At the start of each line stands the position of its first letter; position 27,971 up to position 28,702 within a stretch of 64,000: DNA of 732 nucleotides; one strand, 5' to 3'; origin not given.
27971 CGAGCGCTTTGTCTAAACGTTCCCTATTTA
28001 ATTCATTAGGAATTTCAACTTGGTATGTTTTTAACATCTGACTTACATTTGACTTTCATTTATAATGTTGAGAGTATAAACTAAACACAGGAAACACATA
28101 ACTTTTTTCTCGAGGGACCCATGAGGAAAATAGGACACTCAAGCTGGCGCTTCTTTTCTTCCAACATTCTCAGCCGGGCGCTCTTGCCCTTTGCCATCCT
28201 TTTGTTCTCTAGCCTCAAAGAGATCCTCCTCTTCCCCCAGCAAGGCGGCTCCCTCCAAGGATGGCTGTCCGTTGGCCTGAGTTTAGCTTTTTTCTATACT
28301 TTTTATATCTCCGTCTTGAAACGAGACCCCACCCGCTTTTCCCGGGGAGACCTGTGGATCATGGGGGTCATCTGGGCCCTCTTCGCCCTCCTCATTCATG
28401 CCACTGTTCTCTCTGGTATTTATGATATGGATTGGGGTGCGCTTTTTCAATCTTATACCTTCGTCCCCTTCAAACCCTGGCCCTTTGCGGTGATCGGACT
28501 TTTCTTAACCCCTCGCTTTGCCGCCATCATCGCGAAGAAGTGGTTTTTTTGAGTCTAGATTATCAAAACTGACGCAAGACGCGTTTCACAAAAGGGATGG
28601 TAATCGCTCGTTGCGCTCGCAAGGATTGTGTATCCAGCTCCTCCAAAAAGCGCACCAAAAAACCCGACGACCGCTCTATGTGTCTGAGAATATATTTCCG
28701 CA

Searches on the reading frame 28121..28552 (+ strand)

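Call 3: search_protein_families(library=pfam, proteins=[window:28121-28552:+], max_evalue=0.1)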
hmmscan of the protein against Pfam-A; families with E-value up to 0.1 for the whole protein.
window:28121-28552:+ (143 aa): 0 families

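Call 4: search_protein_families(library=ncbifam, proteins=[window:28121-28552:+], max_evalue=0.1)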
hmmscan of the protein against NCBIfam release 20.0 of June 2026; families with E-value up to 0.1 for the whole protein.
window:28121-28552:+ (143 aa): 1 family
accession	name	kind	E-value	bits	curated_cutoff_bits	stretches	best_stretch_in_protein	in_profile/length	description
NF040861.1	pufA_517_ASD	equivalog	0.059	13.5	35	1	78-105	13-39/41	light-harvesting antenna LH1, alpha subunit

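Call 69: search_protein_families(library=pfam, proteins=[window:28121-28549:+], max_evalue=5)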
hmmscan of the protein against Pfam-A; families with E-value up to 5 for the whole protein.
window:28121-28549:+ (143 aa): 0 families
